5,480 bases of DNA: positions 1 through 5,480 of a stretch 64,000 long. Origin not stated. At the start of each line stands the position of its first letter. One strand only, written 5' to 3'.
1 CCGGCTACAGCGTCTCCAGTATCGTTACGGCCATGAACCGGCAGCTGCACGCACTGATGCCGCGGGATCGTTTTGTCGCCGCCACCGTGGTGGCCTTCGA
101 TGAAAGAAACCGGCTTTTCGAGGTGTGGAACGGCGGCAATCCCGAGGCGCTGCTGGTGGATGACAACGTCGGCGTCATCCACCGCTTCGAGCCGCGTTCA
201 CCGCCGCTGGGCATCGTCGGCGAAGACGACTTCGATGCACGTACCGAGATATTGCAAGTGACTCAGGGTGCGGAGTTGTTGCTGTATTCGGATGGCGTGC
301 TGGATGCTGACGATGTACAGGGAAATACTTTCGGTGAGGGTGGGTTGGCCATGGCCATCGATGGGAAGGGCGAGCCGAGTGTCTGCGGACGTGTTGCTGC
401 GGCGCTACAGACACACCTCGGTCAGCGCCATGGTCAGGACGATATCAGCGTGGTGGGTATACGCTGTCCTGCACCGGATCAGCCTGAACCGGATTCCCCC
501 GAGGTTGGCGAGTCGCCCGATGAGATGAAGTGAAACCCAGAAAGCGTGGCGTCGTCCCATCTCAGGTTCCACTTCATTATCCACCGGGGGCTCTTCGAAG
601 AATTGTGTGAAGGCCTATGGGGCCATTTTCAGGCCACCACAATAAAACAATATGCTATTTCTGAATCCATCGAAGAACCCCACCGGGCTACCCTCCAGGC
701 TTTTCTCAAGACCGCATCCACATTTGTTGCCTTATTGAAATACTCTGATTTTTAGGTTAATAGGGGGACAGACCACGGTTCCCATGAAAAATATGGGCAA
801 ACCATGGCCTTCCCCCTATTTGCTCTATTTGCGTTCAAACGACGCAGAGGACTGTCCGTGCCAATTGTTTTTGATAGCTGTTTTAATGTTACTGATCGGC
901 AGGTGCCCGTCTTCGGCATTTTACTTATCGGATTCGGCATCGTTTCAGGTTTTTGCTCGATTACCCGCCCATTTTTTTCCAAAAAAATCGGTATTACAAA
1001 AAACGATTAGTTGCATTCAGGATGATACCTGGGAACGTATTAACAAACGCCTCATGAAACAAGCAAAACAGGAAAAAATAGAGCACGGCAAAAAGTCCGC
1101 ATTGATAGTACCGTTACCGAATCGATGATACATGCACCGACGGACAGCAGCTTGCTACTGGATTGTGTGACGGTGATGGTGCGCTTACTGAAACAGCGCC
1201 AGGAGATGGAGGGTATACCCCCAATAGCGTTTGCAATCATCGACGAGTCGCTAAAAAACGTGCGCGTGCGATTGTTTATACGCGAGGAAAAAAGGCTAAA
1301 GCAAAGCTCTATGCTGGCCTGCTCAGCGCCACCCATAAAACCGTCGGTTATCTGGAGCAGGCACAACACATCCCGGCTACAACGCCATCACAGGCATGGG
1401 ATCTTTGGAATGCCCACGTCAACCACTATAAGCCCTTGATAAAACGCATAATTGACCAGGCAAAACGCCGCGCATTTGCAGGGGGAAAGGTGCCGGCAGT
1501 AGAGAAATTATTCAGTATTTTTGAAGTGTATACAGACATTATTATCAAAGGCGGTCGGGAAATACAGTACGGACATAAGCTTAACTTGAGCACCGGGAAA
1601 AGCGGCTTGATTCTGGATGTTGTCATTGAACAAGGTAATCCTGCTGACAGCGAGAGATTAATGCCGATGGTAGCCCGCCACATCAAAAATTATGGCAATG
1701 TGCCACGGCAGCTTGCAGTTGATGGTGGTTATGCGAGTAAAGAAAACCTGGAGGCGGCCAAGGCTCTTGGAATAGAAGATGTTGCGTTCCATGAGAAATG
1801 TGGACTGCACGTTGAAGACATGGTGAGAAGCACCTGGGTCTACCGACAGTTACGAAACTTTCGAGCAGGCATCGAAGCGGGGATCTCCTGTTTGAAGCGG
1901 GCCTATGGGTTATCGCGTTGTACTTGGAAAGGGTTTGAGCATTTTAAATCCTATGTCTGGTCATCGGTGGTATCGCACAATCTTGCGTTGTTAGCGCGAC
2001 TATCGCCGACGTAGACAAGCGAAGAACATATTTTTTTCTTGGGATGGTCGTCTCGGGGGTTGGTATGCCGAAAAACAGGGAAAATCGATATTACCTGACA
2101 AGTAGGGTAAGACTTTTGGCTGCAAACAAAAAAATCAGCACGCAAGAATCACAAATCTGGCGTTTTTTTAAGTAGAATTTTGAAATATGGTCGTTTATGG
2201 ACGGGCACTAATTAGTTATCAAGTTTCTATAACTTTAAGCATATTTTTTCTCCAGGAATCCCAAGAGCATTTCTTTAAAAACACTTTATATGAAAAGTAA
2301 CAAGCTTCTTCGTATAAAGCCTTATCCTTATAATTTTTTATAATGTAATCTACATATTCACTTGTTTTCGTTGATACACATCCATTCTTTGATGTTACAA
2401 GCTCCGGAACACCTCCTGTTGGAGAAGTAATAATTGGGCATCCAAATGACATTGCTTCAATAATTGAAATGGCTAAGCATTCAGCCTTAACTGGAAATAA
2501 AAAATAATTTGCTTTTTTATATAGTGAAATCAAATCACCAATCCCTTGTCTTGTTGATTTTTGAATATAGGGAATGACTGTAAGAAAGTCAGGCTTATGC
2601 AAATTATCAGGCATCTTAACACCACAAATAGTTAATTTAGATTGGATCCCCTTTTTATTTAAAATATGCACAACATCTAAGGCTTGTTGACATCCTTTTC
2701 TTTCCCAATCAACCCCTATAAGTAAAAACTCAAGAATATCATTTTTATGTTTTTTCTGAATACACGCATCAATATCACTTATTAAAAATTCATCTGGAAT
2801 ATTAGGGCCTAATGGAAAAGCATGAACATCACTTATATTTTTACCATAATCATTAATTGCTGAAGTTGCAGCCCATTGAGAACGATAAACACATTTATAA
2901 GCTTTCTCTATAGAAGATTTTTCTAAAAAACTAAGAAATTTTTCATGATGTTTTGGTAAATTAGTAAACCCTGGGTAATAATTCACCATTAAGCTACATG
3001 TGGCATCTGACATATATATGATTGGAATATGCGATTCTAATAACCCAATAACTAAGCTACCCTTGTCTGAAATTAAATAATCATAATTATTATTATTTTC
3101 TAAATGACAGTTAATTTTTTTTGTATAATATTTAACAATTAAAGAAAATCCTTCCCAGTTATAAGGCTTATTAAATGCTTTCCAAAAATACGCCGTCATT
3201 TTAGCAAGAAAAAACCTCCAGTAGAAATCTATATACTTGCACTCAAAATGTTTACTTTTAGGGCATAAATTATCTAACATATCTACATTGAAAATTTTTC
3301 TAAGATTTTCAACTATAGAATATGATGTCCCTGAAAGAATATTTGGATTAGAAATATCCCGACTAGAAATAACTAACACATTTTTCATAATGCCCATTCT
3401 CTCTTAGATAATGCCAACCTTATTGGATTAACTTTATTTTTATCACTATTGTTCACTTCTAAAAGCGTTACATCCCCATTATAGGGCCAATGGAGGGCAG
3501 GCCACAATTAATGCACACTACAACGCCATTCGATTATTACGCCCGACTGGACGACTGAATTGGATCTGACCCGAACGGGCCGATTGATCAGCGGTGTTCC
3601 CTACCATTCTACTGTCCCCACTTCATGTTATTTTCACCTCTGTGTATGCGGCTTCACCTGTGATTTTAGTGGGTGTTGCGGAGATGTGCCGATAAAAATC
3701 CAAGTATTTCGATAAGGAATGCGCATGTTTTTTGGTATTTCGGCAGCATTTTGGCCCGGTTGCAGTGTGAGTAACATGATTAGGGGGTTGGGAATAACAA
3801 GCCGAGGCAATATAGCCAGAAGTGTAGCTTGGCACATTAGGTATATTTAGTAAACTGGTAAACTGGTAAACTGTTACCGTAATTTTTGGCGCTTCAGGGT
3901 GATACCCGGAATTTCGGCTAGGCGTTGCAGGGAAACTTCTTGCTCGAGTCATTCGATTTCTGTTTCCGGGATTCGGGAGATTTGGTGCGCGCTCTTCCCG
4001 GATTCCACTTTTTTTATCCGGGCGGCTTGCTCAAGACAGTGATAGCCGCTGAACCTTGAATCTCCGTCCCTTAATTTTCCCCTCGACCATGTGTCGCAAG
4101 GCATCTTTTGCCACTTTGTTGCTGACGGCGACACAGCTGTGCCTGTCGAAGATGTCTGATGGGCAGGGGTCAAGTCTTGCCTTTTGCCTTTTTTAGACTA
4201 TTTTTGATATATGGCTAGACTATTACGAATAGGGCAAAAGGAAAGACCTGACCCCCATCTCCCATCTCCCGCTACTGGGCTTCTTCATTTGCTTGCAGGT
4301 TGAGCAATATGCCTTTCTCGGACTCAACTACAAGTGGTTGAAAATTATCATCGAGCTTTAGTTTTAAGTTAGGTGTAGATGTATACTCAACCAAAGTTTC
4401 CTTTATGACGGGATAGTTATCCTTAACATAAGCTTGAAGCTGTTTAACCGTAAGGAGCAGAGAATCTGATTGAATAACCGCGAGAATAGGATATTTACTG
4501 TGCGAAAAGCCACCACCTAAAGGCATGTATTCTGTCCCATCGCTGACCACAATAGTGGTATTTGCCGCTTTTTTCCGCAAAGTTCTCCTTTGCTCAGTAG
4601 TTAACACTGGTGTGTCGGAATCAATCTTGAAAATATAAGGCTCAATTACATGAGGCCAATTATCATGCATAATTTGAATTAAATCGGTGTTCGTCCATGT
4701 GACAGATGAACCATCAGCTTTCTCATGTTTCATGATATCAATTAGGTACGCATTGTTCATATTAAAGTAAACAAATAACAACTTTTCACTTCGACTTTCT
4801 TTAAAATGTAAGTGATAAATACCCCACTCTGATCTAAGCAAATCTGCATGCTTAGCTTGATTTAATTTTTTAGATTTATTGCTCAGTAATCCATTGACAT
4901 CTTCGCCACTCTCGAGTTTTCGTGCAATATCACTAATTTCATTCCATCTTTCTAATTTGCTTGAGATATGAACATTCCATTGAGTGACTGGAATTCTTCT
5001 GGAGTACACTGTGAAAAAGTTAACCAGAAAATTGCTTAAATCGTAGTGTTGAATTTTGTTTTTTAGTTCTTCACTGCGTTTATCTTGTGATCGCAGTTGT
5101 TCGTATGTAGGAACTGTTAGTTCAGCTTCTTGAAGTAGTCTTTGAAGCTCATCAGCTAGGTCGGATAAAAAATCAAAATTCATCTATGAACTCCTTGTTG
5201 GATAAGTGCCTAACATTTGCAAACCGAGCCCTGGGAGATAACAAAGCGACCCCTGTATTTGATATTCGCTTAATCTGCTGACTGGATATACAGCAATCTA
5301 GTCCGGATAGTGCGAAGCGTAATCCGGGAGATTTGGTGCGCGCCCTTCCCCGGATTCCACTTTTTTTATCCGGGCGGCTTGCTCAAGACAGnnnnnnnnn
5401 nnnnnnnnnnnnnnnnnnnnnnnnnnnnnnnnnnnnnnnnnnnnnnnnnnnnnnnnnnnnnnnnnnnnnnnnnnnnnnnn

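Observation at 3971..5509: Orphan 303-aa AT-rich gene captured between 188-bp direct repeats of the dbpA 3' end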

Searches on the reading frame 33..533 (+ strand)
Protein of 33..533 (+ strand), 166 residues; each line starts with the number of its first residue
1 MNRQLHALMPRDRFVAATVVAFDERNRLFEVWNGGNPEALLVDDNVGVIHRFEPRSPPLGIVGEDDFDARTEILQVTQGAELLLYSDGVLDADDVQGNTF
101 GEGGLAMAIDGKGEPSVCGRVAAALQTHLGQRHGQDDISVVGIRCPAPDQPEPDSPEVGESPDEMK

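Call 6: search_protein_families(library=pfam, proteins=[window:33-533:+], max_evalue=0.1)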
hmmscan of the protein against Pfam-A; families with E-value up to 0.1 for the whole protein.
window:33-533:+ (166 aa): 1 family
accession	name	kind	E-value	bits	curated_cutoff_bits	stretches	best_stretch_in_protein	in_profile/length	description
PF07228.17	SpoIIE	-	3e-23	83.2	25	1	1-145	47-191/192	Stage II sporulation protein E (SpoIIE)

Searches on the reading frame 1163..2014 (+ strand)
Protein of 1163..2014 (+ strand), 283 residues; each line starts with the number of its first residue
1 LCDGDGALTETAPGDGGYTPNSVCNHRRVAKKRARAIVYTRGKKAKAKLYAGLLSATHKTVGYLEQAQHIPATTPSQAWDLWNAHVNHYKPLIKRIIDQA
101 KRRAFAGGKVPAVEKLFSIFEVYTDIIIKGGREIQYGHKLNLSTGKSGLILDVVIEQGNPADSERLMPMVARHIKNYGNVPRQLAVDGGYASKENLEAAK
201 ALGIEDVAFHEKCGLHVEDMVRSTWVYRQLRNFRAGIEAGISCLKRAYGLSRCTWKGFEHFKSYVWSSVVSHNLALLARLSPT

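Call 6: search_protein_families(library=pfam, proteins=[window:1163-2014:+], max_evalue=0.1)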
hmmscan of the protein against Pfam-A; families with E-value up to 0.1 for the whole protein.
window:1163-2014:+ (283 aa): 5 families
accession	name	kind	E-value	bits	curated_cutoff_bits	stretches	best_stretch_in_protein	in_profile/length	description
PF01609.27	DDE_Tnp_1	-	1.5e-11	44.9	23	1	144-274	43-200/200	Transposase DDE domain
PF13612.12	DDE_Tnp_1_3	-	0.0012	19.3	27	1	135-204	43-105/155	Transposase DDE domain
PF13751.12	DDE_Tnp_1_6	-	0.0015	19.2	25.1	1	218-275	65-122/125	Transposase DDE domain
PF13383.12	Methyltransf_22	-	0.093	12.7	22.4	0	14-57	66-109/252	Methyltransferase domain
PF13586.12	DDE_Tnp_1_2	-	0.1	13.5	29.2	0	184-253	1-64/86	Transposase DDE domain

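Call 8: search_protein_families(library=ncbifam, proteins=[window:1163-2014:+], max_evalue=1)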
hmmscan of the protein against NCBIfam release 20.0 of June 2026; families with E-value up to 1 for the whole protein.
window:1163-2014:+ (283 aa): 11 families
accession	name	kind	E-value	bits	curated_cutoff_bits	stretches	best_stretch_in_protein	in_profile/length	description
NF033593.1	transpos_ISNCY_1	equivalog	2e-82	277.2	325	1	17-279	172-444/444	ISNCY family transposase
NF033578.1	transpos_IS5_1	equivalog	6e-21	75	275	1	27-279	176-418/419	IS5 family transposase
NF033551.1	transpos_IS1182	equivalog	6.3e-16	58.3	270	1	129-208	259-339/488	IS1182 family transposase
NF033520.1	transpos_IS982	equivalog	2.5e-10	40.3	130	1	135-275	111-242/243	IS982 family transposase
NF033581.1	transpos_IS5_4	equivalog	2.3e-07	30.4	140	1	129-274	146-284/285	IS5 family transposase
NF033580.1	transpos_IS5_3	equivalog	3e-07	30.3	110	1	136-252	126-236/258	IS5 family transposase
NF033579.1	transpos_IS5_2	equivalog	0.00089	18.8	140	1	146-249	149-263/289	IS5 family transposase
NF033559.2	transpos_IS1634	equivalog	0.0039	16.3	100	1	140-201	169-230/483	IS1634 family transposase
NF008256.0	PRK11027.2-3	equivalog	0.077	12.9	236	1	34-93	46-106/132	hypothetical protein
NF003156.0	PRK04128.1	equivalog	0.12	12.3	285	0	34-137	13-111/231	1-(5-phosphoribosyl)-5-((5-phosphoribosylamino)methylideneamino)imidazole-4-carboxamide isomerase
TIGR02660.1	nifV_homocitr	equivalog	0.13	11.5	462.9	1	190-241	261-311/365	homocitrate synthase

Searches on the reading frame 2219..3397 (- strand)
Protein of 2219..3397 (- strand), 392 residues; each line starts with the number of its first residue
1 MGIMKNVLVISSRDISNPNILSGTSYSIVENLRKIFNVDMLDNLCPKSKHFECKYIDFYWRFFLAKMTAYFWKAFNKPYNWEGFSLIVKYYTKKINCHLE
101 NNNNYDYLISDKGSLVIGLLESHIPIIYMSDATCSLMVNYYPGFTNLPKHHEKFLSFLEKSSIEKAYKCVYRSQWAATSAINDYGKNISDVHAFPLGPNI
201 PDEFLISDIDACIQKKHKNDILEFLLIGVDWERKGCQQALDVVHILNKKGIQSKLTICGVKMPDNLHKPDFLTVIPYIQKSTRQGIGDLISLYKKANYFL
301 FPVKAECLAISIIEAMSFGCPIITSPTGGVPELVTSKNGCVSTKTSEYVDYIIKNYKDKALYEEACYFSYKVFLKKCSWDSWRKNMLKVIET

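Call 6: search_protein_families(library=pfam, proteins=[window:2219-3397:-], max_evalue=0.1)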
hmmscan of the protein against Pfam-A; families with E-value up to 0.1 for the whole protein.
window:2219-3397:- (392 aa): 4 families
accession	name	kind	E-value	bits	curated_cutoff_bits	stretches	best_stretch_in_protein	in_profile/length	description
PF00534.26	Glycos_transf_1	-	1.2e-16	61.2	26.4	1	220-364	14-164/172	Glycosyl transferases group 1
PF13692.12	Glyco_trans_1_4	-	1.6e-14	54.8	27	1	225-356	5-140/142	Glycosyl transferases group 1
PF20706.3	GT4-conflict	-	0.0025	17.3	26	1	217-341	193-324/385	Family 4 Glycosyltransferase in conflict systems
PF13524.12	Glyco_trans_1_2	-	0.0093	16.4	25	1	288-358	39-113/144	Glycosyl transferase-like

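Call 7: search_protein_families(library=padloc, proteins=[window:2219-3397:-], max_evalue=1)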
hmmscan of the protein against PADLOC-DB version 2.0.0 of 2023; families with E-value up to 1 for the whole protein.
window:2219-3397:- (392 aa): 0 families

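Call 8: search_protein_families(library=ncbifam, proteins=[window:2219-3397:-], max_evalue=1)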
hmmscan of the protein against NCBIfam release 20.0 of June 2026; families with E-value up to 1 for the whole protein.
window:2219-3397:- (392 aa): 18 families
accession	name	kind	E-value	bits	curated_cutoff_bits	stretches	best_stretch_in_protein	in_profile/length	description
NF041876.1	EPS_EpsE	equivalog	1.3e-09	37.9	400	1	293-338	293-338/389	exopolysaccharide biosynthesis GT4 family glycosyltransferase EpsE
TIGR02149.1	glgA_Coryne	subfamily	1.5e-06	27.6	302.4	1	277-340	267-328/391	glycogen synthase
NF038295.1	EPS_HpsP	equivalog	2.4e-06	26.8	550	1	156-390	145-384/388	hormogonium polysaccharide biosynthesis glycosyltransferase HpsP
TIGR03088.1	stp2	hypoth_equivalog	3.6e-06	26.3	409.05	1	288-339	265-317/374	TIGR03088 family PEP-CTERM/XrtA system glycosyltransferase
TIGR04157.1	glyco_rSAM_CFB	subfamily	3.9e-06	26.1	400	1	226-351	232-356/406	TIGR04157 family glycosyltransferase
TIGR03999.1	thiol_BshA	equivalog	6.5e-06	25.3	273.7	1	241-338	216-315/375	N-acetyl-alpha-D-glucosaminyl L-malate synthase BshA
NF053787.1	GlcN_PG_synth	equivalog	6.9e-05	21.8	480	1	243-344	216-310/361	N-acetylglucosaminyl phosphatidylglycerol synthase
NF047684.1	TeichurnBiosyTuaC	equivalog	0.00016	20.7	550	1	296-365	290-360/391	teichuronic acid biosynthesis protein TuaC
TIGR04047.1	MSMEG_0565_glyc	hypoth_equivalog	0.0013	17.9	259.85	1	288-343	269-324/373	MSMEG_0565 family glycosyltransferase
NF038229.1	Glyco4_Geo_Pelo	equivalog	0.0016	17.5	400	1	234-378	174-321/338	GPMC system family 4 glycosyltransferase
NF038255.1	exopoly_VpsD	equivalog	0.0036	16.2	300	1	215-331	197-318/381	VpsD family glycosyltransferase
TIGR03449.1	mycothiol_MshA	equivalog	0.0066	15.4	462.5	1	281-340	289-348/406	D-inositol-3-phosphate glycosyltransferase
NF001900.0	PRK00654.1-3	equivalog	0.011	14.2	509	1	292-384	344-431/481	glycogen synthase GlgA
NF012028.0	PRK15484.1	subfamily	0.013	14.6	618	1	291-382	272-367/380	lipopolysaccharide N-acetylglucosaminyltransferase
TIGR04005.1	wcaL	equivalog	0.014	14.3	537.6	1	231-338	232-347/406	colanic acid biosynthesis glycosyltransferase WcaL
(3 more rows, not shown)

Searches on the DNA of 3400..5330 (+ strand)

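Call 53: search_dna_similar(query=window:3400-5330:+, collection=plasmids, mode=distant, max_rows=15)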
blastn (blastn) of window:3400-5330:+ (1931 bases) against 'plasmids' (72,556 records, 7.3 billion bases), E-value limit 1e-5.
No match.
